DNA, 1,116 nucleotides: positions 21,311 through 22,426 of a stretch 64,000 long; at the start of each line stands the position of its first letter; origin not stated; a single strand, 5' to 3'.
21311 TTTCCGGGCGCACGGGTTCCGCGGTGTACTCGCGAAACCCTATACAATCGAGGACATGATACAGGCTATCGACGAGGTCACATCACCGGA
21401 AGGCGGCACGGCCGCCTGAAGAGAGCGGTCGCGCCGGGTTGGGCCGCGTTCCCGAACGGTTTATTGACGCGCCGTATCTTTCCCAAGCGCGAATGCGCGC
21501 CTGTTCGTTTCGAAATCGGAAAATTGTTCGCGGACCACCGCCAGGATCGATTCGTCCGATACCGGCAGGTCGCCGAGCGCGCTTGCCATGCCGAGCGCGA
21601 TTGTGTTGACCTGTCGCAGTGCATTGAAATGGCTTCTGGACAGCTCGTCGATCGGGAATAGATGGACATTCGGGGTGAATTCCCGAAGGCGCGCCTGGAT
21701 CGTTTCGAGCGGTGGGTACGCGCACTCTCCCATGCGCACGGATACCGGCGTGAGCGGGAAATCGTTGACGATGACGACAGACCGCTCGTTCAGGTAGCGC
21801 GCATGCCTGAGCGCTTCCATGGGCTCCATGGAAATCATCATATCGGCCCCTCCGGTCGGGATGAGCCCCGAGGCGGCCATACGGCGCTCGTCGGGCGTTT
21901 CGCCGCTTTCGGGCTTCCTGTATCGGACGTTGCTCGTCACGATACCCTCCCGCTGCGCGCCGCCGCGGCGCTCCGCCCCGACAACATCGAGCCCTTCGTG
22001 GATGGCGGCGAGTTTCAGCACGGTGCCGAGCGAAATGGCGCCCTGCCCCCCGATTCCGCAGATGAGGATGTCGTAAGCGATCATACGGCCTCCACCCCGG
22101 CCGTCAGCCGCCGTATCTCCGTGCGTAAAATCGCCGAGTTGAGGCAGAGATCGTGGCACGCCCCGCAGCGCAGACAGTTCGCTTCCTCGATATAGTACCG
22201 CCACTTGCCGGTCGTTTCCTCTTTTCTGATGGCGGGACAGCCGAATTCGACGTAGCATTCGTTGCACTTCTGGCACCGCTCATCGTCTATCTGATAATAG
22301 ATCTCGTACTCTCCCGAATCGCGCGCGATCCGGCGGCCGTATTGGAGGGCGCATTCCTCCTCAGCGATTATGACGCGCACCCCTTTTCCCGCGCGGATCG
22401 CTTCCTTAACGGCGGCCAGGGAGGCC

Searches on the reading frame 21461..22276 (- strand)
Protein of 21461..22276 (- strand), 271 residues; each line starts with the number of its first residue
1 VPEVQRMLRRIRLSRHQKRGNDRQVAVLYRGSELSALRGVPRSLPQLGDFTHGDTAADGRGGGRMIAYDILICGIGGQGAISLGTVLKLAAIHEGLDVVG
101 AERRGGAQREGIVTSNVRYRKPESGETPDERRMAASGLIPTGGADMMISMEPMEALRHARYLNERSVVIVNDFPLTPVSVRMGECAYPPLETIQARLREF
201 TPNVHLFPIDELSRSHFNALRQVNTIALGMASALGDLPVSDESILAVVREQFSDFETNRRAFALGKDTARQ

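Call 3: search_protein_families(library=pfam, proteins=[window:21461-22276:-], max_evalue=1)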
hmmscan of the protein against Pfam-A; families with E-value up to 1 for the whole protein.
window:21461-22276:- (271 aa): 1 family
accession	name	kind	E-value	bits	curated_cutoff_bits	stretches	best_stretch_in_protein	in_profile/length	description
PF01558.24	POR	-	2.9e-25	89.8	27.4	1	76-265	1-171/173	Pyruvate ferredoxin/flavodoxin oxidoreductase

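Call 4: search_protein_families(library=ncbifam, proteins=[window:21461-22276:-], max_evalue=1)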
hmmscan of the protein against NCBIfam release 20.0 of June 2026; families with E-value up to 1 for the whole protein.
window:21461-22276:- (271 aa): 23 families
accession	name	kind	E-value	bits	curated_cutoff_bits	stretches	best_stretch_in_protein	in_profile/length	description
NF005323.0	PRK06853.1-3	equivalog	2.1e-39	135.5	238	1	66-270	5-196/197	indolepyruvate oxidoreductase subunit beta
TIGR03334.1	IOR_beta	equivalog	1.1e-37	129.8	205.8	1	68-266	1-188/189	indolepyruvate ferredoxin oxidoreductase subunit beta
NF005322.0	PRK06853.1-2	equivalog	1e-34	120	237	1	67-270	5-194/197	indolepyruvate oxidoreductase subunit beta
NF005324.0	PRK06853.1-4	equivalog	2.4e-31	109.1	222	1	68-270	3-190/196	indolepyruvate oxidoreductase subunit beta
NF005326.0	PRK06853.1-6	equivalog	2.4e-27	96.1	348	1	67-270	3-197/202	indolepyruvate oxidoreductase subunit beta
NF005325.0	PRK06853.1-5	equivalog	9.7e-27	93.9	230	1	68-267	4-189/192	indolepyruvate oxidoreductase subunit beta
NF004917.0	PRK06274.1-3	equivalog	1.5e-25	90.3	284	1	67-263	2-187/203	indolepyruvate oxidoreductase subunit beta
NF004915.0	PRK06274.1-1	equivalog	3.8e-25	88.5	274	1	68-270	3-193/194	indolepyruvate oxidoreductase subunit beta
NF009589.0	PRK13030.1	subfamily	5.4e-18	64.1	816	1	67-269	728-927/1170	indolepyruvate ferredoxin oxidoreductase family protein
NF005328.0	PRK06853.2-2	equivalog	1.8e-17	63.7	240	1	67-249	3-169/192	indolepyruvate oxidoreductase subunit beta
NF004918.0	PRK06274.1-4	equivalog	2e-16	60.3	278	1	67-250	2-171/202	indolepyruvate oxidoreductase subunit beta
NF009588.0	PRK13029.1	subfamily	3.3e-15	55.1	952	1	67-270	744-944/1196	indolepyruvate ferredoxin oxidoreductase family protein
NF005327.0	PRK06853.2-1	equivalog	1.1e-12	48.2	242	1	66-236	2-155/194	indolepyruvate oxidoreductase subunit beta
NF004916.0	PRK06274.1-2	equivalog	9.5e-11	42.1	227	1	69-172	4-95/178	indolepyruvate oxidoreductase subunit beta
NF006179.0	PRK08312.1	subfamily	9.9e-08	31.5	348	1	69-270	13-214/514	indolepyruvate oxidoreductase subunit beta family protein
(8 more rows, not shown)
